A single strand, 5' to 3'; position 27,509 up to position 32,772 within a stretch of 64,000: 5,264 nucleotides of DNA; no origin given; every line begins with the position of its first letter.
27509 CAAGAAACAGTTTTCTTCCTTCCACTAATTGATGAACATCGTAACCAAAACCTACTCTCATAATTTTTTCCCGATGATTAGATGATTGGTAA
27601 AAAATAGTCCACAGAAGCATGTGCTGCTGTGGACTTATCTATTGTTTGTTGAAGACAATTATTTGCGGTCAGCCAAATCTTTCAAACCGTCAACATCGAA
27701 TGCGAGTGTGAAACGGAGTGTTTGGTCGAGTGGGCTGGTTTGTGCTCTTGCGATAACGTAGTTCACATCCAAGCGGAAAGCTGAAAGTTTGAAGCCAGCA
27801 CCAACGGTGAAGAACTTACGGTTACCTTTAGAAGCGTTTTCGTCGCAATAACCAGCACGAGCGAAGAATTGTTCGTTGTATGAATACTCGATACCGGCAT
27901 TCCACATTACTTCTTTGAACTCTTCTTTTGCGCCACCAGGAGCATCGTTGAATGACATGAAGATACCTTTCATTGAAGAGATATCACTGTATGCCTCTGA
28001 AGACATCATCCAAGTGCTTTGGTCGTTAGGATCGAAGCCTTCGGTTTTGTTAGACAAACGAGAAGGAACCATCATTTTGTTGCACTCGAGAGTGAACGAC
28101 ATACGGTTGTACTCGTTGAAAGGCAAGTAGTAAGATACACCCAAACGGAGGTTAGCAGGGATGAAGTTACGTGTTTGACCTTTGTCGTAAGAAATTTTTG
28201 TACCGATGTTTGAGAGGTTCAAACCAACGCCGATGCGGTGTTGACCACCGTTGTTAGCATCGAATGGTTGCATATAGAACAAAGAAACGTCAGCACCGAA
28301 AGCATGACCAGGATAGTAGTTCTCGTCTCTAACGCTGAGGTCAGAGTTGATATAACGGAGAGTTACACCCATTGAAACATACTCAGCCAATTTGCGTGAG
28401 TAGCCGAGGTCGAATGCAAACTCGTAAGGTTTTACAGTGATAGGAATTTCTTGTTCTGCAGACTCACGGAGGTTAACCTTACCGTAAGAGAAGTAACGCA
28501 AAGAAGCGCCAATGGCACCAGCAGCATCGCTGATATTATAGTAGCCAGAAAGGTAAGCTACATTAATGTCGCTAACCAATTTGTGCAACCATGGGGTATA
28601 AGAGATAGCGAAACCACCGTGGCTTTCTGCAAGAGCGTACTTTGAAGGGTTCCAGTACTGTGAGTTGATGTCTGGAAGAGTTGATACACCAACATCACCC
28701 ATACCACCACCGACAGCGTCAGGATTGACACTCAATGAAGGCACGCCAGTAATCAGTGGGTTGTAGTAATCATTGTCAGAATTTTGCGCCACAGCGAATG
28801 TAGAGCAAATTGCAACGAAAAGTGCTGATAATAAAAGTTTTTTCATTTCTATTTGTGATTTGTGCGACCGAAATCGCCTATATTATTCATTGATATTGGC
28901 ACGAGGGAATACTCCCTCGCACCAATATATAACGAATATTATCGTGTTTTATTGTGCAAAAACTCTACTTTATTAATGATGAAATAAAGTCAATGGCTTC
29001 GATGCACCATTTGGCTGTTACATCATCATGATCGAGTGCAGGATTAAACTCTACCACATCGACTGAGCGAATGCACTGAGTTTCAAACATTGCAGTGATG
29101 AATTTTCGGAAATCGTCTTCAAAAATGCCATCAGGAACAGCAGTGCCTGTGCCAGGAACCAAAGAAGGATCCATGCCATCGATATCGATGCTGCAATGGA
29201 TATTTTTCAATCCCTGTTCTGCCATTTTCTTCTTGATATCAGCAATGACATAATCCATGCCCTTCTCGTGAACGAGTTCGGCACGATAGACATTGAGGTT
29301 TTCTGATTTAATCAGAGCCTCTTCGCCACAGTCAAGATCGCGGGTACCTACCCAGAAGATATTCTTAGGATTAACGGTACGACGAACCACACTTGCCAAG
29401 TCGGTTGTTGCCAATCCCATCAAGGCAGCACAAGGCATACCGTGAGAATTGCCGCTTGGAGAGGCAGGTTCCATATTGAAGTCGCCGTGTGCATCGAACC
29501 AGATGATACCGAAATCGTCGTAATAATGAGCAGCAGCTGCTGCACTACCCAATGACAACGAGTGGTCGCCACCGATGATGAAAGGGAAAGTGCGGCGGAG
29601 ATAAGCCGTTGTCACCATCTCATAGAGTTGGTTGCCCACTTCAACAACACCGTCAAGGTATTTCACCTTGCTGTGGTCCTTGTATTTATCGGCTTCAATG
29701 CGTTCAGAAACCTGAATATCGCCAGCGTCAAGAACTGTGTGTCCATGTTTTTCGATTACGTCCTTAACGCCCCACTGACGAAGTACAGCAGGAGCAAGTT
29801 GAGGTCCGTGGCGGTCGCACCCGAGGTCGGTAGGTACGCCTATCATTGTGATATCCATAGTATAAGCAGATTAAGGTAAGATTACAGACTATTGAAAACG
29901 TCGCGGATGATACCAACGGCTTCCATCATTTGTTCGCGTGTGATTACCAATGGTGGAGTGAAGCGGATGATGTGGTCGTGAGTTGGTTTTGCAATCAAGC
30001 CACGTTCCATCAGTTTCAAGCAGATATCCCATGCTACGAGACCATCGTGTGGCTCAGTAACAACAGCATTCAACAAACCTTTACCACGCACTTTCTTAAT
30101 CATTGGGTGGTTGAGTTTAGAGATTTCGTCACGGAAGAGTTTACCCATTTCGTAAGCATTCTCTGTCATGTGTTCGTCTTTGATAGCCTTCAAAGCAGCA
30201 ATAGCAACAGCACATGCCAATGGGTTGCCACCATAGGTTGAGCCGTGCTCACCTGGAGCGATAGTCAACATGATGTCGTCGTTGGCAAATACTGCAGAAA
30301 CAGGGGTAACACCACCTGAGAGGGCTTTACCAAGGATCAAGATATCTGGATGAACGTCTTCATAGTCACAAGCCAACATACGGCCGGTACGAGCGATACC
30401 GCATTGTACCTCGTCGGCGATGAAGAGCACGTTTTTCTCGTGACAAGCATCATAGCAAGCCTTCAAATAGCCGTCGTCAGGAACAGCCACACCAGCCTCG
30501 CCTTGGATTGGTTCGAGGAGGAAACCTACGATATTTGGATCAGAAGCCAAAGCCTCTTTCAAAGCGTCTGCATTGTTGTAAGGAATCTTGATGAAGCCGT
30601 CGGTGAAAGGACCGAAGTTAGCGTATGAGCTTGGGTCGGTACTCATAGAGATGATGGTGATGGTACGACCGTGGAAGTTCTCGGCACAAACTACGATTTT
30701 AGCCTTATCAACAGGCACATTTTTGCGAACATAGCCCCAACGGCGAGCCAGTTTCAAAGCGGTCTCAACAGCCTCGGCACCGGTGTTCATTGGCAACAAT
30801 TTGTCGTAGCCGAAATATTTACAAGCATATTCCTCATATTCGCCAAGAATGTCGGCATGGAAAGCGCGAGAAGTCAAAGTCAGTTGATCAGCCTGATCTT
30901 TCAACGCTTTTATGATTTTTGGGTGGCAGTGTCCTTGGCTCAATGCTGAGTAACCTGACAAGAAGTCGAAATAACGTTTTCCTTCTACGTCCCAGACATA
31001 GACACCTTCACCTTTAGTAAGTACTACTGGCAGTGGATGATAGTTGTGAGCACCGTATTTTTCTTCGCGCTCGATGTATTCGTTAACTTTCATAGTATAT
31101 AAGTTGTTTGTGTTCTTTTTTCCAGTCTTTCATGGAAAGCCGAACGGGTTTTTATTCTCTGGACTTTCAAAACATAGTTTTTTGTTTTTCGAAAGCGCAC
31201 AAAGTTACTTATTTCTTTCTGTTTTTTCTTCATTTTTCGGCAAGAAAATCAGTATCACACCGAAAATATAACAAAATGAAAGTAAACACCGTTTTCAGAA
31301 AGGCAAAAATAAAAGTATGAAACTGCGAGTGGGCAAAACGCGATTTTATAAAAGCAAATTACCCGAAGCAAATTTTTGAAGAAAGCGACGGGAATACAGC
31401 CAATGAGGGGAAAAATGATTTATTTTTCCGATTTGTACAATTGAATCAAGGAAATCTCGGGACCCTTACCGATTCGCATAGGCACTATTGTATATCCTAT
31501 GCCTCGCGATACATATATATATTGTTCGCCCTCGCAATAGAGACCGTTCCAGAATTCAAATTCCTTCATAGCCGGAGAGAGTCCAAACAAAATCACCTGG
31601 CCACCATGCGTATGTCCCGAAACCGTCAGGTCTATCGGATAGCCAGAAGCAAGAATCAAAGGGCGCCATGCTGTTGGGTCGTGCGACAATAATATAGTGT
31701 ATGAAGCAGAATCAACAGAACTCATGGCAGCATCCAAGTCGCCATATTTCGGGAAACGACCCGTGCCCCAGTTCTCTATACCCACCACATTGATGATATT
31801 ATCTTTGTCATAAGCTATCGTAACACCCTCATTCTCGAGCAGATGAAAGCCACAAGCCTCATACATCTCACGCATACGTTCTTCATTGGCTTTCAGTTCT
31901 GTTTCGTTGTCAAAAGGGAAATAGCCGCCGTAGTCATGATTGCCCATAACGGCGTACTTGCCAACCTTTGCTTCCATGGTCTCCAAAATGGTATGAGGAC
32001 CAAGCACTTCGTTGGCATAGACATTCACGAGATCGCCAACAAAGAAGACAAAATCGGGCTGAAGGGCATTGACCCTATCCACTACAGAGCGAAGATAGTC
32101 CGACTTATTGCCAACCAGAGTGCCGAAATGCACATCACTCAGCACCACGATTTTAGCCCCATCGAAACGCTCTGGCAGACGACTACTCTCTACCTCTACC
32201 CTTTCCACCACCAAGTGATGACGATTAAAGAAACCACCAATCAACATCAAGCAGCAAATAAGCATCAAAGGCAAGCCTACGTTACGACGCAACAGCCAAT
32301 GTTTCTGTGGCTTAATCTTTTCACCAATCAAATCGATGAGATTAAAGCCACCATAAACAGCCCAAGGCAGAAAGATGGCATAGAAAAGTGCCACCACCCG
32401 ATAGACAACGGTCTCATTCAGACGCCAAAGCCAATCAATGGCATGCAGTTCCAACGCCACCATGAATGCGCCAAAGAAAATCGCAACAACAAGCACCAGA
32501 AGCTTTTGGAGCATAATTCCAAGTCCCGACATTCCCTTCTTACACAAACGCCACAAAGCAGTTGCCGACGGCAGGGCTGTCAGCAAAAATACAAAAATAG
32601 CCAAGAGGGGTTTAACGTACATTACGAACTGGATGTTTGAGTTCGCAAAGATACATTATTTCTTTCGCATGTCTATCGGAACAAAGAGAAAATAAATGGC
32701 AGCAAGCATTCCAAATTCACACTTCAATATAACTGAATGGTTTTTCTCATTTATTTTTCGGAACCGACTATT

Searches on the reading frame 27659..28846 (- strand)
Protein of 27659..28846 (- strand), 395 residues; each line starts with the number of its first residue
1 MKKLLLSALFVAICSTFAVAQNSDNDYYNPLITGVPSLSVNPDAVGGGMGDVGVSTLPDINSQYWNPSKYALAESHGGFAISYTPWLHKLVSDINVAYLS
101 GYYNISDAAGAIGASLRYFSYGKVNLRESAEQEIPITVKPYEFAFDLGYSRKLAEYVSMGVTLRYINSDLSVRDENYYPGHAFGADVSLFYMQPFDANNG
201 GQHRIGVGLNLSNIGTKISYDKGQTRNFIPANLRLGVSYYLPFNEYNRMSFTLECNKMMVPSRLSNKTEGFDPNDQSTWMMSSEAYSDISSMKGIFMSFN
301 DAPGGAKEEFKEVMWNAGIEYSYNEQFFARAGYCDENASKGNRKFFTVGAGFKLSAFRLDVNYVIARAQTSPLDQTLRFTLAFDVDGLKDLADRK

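Call 43: search_protein_families(library=pfam, proteins=[window:27659-28846:-], max_evalue=0.000001)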
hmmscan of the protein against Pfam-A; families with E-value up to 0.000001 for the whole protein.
window:27659-28846:- (395 aa): 1 family
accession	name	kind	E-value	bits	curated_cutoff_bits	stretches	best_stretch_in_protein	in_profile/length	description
PF19572.5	PorV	-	6.3e-61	206.5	27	1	29-262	7-240/243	Type IX secretion system protein PorV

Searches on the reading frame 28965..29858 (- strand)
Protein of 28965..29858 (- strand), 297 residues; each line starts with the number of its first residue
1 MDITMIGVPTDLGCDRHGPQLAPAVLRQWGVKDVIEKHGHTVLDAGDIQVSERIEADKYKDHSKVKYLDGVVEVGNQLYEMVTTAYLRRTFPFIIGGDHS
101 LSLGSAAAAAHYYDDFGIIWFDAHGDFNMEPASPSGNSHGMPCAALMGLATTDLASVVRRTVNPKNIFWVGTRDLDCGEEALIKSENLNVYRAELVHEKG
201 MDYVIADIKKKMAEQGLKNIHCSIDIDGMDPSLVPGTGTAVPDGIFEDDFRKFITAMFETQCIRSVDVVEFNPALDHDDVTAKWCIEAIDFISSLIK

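Call 43: search_protein_families(library=pfam, proteins=[window:28965-29858:-], max_evalue=0.000001)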
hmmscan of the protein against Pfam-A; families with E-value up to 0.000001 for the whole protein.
window:28965-29858:- (297 aa): 1 family
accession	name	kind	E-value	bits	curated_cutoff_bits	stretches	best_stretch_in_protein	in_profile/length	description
PF00491.26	Arginase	-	1.4e-57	195.7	22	1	2-285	2-270/280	Arginase family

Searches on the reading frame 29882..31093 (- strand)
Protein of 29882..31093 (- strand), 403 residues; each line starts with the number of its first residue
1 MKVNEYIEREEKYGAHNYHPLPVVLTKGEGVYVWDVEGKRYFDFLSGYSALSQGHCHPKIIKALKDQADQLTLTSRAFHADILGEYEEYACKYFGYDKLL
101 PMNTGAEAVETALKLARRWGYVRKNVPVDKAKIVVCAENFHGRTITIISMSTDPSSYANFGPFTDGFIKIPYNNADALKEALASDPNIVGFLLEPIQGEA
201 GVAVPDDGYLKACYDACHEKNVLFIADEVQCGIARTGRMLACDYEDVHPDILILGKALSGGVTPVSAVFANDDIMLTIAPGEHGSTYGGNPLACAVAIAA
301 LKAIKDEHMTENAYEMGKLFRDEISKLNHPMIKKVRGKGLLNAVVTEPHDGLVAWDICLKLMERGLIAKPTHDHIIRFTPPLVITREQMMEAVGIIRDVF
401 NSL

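Call 43: search_protein_families(library=pfam, proteins=[window:29882-31093:-], max_evalue=0.000001)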
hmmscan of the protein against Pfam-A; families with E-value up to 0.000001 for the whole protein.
window:29882-31093:- (403 aa): 1 family
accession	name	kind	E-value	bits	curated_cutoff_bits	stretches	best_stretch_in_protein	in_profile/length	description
PF00202.27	Aminotran_3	-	1.2e-121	406.7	30.5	1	13-399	1-402/403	Aminotransferase class-III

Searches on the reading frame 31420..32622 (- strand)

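Call 43: search_protein_families(library=pfam, proteins=[window:31420-32622:-], max_evalue=0.000001)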
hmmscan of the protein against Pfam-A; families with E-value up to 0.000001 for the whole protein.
window:31420-32622:- (400 aa): 2 families
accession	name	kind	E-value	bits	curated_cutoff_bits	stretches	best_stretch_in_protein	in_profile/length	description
PF00149.33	Metallophos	-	6.7e-15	56.5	21.5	1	157-340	2-190/191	Calcineurin-like phosphoesterase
PF12850.12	Metallophos_2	-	2.5e-07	31.3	27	0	157-339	2-117/154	Calcineurin-like phosphoesterase superfamily domain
